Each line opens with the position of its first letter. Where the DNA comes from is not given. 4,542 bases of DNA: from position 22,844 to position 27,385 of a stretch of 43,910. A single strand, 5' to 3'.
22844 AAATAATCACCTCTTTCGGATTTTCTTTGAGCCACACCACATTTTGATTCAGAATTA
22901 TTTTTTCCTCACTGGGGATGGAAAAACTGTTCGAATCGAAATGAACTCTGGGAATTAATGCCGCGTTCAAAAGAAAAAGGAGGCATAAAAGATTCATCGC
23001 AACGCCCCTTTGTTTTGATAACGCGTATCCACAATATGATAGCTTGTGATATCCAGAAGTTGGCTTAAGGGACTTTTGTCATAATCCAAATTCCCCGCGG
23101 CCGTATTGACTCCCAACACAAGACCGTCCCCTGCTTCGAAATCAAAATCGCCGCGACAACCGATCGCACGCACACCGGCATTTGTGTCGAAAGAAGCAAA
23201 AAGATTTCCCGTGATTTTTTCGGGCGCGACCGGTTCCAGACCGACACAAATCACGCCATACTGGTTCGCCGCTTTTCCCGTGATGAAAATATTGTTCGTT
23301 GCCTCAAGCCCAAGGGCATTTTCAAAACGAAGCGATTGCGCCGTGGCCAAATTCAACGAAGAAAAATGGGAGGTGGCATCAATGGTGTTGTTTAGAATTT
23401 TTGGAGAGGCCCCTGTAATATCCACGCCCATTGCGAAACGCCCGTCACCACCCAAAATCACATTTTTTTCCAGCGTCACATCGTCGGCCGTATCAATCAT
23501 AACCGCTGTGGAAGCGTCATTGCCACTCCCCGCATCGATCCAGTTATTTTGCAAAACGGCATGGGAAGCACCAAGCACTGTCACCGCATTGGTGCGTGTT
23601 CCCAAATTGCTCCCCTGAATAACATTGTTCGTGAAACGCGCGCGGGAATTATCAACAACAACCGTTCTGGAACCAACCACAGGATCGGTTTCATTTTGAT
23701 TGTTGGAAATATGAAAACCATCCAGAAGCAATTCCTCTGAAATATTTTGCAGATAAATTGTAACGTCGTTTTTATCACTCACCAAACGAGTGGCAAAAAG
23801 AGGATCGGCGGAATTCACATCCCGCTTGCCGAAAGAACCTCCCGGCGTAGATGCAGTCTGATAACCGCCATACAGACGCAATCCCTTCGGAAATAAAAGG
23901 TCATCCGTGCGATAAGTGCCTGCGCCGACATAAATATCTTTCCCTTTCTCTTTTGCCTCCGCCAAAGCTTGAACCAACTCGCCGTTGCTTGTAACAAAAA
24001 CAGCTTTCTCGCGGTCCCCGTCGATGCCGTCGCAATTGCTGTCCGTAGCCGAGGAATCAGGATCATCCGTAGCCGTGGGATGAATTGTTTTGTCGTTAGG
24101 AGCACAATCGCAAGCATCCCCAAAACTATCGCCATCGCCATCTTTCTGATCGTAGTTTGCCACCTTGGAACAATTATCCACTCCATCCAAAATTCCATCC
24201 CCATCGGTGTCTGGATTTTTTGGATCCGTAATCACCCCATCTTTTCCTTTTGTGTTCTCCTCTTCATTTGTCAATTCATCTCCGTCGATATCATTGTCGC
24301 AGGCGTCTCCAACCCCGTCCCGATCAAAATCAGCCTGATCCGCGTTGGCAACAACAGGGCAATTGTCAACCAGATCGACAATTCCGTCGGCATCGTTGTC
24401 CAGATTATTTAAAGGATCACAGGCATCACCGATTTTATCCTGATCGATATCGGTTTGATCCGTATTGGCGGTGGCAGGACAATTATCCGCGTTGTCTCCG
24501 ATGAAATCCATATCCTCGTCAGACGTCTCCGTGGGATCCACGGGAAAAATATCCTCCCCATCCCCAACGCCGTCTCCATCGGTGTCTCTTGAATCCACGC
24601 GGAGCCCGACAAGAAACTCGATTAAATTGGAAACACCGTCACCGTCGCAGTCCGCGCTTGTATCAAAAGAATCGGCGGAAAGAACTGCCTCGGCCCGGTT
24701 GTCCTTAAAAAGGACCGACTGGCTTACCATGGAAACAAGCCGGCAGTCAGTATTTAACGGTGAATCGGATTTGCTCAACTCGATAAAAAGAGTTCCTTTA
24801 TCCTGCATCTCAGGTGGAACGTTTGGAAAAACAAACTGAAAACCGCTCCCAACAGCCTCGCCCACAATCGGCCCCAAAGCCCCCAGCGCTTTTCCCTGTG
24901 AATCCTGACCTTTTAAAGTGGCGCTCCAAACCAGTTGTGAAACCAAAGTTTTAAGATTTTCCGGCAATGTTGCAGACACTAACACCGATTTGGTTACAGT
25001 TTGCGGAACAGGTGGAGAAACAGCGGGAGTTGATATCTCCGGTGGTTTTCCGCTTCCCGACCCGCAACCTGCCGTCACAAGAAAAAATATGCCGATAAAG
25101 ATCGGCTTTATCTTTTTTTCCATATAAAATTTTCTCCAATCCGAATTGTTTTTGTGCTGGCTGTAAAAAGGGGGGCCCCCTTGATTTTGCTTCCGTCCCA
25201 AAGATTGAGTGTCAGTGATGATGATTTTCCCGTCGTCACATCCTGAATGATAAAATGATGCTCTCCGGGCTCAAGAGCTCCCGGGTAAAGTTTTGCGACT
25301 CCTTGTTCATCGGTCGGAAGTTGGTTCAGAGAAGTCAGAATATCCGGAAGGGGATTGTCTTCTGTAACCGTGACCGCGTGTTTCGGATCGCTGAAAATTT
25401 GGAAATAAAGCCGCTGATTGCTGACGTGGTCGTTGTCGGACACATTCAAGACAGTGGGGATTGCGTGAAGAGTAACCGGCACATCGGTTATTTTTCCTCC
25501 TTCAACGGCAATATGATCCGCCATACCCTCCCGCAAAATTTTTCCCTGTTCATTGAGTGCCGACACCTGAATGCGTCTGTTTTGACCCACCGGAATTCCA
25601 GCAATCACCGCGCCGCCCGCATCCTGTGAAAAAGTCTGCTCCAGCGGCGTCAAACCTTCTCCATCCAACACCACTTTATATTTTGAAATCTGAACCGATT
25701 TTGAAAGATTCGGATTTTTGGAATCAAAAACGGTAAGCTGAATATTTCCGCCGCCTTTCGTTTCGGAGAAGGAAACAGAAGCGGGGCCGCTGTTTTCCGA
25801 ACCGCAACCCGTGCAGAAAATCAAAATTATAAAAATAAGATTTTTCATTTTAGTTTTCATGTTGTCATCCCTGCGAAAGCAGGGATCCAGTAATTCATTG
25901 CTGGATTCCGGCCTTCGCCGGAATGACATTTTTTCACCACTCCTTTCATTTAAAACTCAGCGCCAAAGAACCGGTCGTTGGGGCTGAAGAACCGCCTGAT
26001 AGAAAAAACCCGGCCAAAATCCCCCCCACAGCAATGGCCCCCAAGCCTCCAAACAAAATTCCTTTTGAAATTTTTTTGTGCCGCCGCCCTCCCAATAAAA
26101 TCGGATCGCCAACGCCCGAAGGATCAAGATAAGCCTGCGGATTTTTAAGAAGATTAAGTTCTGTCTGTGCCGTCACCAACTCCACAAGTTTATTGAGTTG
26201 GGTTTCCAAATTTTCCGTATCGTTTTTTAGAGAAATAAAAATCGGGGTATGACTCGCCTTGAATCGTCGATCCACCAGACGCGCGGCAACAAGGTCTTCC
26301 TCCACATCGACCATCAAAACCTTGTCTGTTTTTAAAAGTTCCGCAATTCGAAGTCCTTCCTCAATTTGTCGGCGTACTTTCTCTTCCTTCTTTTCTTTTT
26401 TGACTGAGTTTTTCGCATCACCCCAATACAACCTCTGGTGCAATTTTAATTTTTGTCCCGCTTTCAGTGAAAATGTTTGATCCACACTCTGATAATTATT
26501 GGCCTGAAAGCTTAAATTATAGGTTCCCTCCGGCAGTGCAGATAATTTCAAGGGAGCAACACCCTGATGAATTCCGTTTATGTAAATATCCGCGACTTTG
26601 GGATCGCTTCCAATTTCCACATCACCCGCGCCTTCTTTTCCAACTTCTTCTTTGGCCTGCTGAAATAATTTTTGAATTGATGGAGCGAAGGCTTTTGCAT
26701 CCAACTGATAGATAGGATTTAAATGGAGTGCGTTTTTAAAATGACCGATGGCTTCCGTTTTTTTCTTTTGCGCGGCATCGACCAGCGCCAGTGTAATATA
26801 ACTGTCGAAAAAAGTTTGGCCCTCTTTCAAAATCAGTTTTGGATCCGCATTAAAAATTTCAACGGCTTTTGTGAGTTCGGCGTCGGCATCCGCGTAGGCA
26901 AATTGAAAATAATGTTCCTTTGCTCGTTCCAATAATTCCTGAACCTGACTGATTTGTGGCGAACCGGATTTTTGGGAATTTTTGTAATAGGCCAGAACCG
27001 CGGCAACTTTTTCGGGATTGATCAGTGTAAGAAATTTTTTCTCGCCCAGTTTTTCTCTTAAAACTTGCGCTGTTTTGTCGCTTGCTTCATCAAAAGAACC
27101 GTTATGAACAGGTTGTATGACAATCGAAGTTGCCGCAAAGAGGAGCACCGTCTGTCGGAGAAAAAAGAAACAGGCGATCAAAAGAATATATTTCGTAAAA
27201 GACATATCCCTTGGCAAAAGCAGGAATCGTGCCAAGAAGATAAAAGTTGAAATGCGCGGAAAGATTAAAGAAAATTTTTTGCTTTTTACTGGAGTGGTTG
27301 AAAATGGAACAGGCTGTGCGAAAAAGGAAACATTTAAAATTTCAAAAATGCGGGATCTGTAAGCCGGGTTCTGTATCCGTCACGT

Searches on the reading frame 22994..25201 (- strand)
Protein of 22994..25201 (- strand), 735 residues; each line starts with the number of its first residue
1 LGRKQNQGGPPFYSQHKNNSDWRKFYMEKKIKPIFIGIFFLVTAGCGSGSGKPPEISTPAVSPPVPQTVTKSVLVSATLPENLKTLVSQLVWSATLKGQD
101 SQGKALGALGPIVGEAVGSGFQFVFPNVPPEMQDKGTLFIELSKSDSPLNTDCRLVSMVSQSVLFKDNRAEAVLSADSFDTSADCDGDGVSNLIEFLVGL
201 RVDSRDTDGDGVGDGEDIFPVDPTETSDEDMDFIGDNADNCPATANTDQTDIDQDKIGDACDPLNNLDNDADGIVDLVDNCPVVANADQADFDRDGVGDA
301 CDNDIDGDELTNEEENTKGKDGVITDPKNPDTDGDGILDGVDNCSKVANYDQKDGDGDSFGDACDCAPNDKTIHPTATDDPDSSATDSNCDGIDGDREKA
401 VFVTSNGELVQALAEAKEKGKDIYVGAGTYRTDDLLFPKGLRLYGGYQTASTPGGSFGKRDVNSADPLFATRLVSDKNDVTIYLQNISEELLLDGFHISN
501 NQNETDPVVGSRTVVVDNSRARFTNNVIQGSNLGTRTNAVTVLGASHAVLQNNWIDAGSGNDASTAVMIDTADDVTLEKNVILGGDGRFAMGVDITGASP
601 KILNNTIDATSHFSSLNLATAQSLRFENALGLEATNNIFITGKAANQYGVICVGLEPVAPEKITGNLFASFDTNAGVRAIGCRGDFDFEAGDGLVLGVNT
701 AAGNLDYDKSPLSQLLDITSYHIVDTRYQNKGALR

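Call 17: search_protein_families(library=pfam, proteins=[window:22994-25201:-], max_evalue=0.001)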
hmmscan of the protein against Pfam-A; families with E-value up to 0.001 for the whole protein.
window:22994-25201:- (735 aa): 1 family
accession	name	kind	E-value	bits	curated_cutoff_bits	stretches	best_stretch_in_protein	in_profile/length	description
PF02412.23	TSP_3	-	9.4e-22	76.9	25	2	250-289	1-36/36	Thrombospondin type 3 repeat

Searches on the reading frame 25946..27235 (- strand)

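Call 17: search_protein_families(library=pfam, proteins=[window:25946-27235:-], max_evalue=0.001)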
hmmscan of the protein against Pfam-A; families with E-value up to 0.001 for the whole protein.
window:25946-27235:- (429 aa): 2 families
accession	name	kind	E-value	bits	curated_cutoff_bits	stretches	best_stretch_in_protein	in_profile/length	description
PF08308.17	PEGA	-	1.6e-10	41.2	20.8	1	204-269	2-67/71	PEGA domain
PF07719.23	TPR_2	-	0.00056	20.3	27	0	145-174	3-32/34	Tetratricopeptide repeat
